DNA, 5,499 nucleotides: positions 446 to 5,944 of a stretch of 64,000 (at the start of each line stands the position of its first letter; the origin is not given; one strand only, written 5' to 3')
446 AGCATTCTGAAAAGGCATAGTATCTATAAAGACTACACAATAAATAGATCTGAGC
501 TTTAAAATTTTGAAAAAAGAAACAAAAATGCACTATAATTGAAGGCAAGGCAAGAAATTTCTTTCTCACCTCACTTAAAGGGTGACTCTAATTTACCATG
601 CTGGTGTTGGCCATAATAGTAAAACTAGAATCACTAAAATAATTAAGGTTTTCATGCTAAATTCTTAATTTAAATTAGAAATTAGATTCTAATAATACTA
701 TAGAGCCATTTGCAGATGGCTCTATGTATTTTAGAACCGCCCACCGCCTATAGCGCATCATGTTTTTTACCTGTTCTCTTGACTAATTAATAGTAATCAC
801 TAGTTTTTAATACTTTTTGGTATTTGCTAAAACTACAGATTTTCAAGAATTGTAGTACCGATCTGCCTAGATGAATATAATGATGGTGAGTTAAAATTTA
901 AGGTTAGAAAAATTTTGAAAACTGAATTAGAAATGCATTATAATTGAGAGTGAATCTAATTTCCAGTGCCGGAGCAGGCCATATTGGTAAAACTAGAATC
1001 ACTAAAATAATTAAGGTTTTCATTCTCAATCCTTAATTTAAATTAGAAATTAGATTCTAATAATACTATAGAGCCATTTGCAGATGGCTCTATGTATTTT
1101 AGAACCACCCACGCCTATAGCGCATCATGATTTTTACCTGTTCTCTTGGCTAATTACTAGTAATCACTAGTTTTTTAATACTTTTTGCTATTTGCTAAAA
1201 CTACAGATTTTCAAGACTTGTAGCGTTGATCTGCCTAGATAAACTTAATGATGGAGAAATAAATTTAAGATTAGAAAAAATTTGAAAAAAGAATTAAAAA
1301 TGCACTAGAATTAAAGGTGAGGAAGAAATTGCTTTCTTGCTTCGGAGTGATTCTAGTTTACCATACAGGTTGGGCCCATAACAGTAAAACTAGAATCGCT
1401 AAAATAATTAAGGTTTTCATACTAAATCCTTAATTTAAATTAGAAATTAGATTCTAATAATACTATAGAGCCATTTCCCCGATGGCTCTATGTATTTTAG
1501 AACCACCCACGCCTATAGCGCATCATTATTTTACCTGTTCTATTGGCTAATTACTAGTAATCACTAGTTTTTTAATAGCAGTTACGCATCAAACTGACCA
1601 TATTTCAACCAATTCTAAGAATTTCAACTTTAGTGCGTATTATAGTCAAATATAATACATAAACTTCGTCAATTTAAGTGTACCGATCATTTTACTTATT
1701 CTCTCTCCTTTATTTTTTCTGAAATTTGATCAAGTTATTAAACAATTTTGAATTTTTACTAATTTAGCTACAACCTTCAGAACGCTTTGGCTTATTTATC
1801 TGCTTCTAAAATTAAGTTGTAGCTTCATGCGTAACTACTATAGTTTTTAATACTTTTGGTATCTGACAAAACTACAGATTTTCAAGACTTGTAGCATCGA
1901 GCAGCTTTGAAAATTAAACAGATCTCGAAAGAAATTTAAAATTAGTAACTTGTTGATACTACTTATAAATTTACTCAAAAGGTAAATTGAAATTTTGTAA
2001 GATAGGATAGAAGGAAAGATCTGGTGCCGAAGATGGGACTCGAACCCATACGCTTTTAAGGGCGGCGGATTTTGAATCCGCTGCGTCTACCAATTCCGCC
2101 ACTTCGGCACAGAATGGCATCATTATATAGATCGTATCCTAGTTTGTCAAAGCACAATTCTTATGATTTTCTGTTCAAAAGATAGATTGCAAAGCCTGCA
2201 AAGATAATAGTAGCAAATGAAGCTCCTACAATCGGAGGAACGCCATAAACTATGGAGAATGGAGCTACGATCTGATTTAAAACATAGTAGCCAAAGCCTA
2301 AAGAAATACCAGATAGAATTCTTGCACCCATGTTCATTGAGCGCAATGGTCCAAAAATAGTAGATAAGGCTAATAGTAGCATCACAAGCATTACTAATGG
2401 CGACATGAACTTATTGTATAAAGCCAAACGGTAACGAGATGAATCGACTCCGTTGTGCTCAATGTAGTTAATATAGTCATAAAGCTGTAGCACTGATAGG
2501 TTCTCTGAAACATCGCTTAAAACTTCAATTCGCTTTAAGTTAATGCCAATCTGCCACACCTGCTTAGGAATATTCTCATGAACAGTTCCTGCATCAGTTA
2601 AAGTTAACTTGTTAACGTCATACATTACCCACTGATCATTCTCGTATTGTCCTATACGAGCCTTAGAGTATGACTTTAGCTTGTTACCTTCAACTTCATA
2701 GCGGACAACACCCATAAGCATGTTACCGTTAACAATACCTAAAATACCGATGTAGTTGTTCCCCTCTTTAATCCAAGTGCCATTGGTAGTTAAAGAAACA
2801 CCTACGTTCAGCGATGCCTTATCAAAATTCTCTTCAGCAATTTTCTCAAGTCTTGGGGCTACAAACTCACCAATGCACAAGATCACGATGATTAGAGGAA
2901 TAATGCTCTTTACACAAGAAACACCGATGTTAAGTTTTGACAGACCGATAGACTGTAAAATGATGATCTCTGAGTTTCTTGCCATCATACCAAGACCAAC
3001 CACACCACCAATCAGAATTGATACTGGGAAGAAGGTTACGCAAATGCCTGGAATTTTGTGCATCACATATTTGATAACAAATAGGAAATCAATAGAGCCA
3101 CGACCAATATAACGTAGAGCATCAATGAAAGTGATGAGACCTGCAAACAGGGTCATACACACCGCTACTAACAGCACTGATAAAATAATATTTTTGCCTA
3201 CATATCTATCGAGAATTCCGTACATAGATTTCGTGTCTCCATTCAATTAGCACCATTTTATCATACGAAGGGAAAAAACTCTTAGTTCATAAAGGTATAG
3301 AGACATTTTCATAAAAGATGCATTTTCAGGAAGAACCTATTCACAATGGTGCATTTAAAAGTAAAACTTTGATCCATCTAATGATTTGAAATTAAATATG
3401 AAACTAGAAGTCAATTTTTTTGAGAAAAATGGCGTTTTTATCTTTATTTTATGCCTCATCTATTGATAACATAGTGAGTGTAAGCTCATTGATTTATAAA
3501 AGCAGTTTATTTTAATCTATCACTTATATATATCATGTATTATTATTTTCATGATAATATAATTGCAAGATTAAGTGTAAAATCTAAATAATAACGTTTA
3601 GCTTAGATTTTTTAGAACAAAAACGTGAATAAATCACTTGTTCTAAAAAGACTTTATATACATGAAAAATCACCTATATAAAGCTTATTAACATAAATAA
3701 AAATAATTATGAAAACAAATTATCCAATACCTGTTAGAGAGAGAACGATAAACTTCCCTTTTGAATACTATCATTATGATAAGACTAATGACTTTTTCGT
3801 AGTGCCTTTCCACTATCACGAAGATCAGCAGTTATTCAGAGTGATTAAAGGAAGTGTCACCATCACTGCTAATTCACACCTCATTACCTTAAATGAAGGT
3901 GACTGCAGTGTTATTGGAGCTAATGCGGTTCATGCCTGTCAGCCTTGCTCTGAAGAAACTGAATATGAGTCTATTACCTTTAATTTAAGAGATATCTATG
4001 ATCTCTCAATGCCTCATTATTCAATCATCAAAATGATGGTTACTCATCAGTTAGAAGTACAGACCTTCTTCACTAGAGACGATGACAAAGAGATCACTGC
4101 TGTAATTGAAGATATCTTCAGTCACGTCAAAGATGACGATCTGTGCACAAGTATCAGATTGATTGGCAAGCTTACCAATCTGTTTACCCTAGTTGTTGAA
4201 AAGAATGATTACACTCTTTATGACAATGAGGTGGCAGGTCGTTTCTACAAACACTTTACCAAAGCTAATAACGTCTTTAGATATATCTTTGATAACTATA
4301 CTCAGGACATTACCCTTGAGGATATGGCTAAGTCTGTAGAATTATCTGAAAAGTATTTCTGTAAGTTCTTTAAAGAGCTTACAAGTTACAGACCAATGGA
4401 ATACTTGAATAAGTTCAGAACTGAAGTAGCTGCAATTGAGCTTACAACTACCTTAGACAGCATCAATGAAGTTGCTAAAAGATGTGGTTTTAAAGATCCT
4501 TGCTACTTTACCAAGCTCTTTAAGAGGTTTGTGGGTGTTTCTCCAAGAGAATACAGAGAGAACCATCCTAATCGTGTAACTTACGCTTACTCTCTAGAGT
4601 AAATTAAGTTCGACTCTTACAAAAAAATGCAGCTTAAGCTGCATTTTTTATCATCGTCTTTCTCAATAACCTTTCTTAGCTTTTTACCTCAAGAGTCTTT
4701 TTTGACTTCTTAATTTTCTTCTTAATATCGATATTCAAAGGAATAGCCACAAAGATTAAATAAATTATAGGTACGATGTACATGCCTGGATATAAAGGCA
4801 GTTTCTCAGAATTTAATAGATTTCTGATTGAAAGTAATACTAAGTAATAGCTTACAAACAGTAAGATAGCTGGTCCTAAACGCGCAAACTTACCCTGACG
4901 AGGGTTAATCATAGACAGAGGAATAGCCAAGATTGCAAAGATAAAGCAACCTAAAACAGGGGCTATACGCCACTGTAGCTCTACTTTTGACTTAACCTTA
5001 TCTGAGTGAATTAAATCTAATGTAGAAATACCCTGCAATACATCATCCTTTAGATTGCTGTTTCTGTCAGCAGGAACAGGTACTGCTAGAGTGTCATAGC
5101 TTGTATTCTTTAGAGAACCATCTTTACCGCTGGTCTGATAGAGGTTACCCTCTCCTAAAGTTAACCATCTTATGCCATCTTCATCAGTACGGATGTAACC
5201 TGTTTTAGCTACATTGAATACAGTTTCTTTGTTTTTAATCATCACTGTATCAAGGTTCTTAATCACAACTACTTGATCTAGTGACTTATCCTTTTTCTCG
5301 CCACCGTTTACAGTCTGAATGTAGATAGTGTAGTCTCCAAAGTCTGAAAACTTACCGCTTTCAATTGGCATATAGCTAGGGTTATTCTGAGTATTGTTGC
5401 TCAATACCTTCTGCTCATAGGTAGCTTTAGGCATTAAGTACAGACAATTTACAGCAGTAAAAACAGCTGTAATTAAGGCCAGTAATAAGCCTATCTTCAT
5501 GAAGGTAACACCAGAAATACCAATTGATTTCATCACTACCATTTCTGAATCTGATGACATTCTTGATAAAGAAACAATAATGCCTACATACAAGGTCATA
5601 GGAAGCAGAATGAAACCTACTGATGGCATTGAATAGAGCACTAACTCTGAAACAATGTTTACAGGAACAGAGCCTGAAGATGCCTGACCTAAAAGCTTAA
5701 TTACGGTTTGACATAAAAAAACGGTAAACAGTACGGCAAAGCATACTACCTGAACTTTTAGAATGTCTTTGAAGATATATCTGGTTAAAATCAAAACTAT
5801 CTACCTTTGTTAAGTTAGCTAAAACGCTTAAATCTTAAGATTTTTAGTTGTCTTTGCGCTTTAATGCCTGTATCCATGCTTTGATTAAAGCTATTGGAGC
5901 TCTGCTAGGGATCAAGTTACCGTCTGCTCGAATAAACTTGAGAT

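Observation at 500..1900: Tandem array of three Ibs/Sib- or Ldr-like type I toxin-antitoxin modules between a TauE gene and tRNA-Leu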

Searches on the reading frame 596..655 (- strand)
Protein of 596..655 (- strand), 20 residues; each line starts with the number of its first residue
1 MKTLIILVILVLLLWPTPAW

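Call 22: search_protein_families(library=pfam, proteins=[window:596-655:-], max_evalue=10)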
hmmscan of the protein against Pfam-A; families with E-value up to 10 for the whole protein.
seq(20 aa): 1 family
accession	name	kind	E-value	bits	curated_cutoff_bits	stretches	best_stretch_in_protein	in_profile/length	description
PF13956.11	Ibs_toxin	-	0.071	13.6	27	1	1-13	2-14/19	Toxin Ibs, type I toxin-antitoxin system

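Call 23: search_protein_families(library=ncbifam, proteins=[window:596-655:-], max_evalue=10)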
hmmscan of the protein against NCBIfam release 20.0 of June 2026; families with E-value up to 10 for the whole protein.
seq(20 aa): 0 families

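Call 55: list_cluster_members(proteins=[window:596-655:-, window:1361-1420:-, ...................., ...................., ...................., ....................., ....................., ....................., window:907-1023:-, window:907-1029:-])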
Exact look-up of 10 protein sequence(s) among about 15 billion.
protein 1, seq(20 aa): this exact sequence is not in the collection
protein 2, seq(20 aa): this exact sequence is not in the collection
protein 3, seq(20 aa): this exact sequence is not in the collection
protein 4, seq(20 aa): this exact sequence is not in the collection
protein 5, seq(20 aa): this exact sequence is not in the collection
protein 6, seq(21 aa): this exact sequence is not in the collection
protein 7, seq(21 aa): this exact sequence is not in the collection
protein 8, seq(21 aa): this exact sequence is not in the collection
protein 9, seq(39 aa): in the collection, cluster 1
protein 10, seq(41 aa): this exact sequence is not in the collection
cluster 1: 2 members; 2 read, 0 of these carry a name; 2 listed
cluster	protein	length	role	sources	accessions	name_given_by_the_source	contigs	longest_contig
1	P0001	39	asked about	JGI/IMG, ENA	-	-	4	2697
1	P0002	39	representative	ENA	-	-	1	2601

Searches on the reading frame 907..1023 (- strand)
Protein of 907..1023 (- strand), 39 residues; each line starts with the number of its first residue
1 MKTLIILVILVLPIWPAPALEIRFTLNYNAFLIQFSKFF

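Call 22: search_protein_families(library=pfam, proteins=[window:907-1023:-], max_evalue=10)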
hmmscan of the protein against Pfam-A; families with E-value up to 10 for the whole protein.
seq(39 aa): 1 family
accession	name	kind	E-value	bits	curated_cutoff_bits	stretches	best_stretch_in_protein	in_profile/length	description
PF13956.11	Ibs_toxin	-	0.17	12.4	27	1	1-12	2-13/19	Toxin Ibs, type I toxin-antitoxin system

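Call 23: search_protein_families(library=ncbifam, proteins=[window:907-1023:-], max_evalue=10)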
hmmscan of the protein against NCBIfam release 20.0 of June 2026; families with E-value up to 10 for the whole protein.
seq(39 aa): 0 families

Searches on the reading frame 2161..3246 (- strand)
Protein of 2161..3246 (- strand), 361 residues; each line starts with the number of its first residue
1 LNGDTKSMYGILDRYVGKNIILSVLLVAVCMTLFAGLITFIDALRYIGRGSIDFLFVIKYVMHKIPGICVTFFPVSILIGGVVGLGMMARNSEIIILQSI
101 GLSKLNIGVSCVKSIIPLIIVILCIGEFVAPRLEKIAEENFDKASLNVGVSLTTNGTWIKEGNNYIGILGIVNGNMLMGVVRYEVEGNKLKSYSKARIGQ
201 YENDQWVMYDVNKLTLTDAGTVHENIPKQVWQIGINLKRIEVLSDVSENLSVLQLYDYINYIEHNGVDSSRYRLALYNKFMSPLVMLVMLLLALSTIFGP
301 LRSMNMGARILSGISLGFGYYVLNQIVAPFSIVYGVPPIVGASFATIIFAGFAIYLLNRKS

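Call 11: search_protein_families(library=pfam, proteins=[window:2161-3246:-])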
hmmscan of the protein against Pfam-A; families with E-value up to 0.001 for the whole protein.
window:2161-3246:- (361 aa): 1 family
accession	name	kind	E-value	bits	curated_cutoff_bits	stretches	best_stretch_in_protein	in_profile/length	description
PF03739.19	LptF_LptG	-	2e-63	215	27.9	1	14-359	1-353/353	Lipopolysaccharide export system permease LptF/LptG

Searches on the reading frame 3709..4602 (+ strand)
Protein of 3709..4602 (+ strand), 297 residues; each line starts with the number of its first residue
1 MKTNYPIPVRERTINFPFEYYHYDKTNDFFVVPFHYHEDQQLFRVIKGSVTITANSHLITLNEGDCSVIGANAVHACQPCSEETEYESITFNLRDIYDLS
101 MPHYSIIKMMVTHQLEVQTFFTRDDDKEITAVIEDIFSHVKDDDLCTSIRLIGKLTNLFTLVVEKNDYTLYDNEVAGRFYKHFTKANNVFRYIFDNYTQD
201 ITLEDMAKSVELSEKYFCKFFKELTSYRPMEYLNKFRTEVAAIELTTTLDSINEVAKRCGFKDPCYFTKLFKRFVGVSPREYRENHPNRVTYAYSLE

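Call 10: find_encoding_contigs(protein=window:3709-4602:+, flank=6000, max_places=8)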
Protein window:3709-4602:+ (297 aa): 22 contigs read that carry it; 8 places shown.
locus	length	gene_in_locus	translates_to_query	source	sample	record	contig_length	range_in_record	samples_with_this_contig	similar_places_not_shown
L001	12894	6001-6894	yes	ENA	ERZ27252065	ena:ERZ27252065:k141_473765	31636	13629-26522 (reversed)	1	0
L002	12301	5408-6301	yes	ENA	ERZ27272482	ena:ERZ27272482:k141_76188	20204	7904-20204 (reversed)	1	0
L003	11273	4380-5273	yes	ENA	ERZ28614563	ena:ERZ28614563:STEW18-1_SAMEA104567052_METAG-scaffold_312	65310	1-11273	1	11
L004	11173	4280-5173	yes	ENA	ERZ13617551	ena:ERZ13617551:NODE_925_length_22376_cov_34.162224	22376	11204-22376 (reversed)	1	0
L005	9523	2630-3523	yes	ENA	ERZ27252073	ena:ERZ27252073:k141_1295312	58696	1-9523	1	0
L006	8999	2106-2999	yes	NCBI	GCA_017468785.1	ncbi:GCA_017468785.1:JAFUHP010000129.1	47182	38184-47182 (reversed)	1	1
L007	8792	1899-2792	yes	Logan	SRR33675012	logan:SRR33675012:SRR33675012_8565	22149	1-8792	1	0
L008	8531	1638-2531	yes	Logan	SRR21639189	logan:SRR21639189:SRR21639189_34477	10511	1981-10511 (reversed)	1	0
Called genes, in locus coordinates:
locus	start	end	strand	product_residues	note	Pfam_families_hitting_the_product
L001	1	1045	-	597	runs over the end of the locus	PF19263:DUF5906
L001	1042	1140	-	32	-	-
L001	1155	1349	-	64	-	PF05930:Phage_AlpA (weak), PF12728:HTH_17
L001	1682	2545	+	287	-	PF13560:HTH_31, PF01381:HTH_3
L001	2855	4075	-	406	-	PF00589:Phage_integrase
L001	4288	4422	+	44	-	-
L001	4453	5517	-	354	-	PF03739:LptF_LptG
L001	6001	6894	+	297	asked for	PF07883:Cupin_2, PF12833:HTH_18, PF00165:HTH_AraC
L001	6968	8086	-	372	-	PF03739:LptF_LptG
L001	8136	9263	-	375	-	PF13177:DNA_pol3_delta2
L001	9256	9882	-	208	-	PF13521:AAA_28 (weak), PF02223:Thymidylate_kin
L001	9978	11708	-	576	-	-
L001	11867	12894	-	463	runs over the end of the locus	PF00990:GGDEF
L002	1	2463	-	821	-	?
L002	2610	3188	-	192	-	PF00239:Resolvase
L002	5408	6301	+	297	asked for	PF07883:Cupin_2, PF12833:HTH_18, PF00165:HTH_AraC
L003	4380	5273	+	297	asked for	PF07883:Cupin_2, PF12833:HTH_18, PF00165:HTH_AraC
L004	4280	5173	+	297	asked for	PF07883:Cupin_2, PF12833:HTH_18, PF00165:HTH_AraC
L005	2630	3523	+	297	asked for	PF07883:Cupin_2, PF12833:HTH_18, PF00165:HTH_AraC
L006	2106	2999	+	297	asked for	PF07883:Cupin_2, PF12833:HTH_18, PF00165:HTH_AraC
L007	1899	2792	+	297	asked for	PF07883:Cupin_2, PF12833:HTH_18, PF00165:HTH_AraC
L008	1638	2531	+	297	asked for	PF07883:Cupin_2, PF12833:HTH_18, PF00165:HTH_AraC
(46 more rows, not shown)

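Call 11: search_protein_families(library=pfam, proteins=[window:3709-4602:+])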
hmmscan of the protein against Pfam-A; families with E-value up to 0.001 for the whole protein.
window:3709-4602:+ (297 aa): 4 families
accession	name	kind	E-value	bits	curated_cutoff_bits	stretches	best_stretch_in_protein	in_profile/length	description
PF12833.13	HTH_18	-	1.8e-19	70.2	33.6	1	206-284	1-79/80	Helix-turn-helix domain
PF00165.29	HTH_AraC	-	9.9e-17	61.1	26.6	2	251-283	10-41/42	Bacterial regulatory helix-turn-helix proteins, AraC family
PF07883.17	Cupin_2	-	6.3e-08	32.7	27.2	1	32-77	11-56/70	Cupin domain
PF02311.25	AraC_binding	-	0.00047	20.4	21.1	1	17-95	3-80/135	AraC-like ligand binding domain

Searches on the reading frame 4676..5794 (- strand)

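Call 11: search_protein_families(library=pfam, proteins=[window:4676-5794:-])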
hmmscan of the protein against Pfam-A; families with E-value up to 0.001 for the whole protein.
window:4676-5794:- (372 aa): 1 family
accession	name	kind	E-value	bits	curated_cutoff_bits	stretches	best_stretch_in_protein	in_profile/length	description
PF03739.19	LptF_LptG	-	7.6e-64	216.4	27.9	1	5-351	1-349/353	Lipopolysaccharide export system permease LptF/LptG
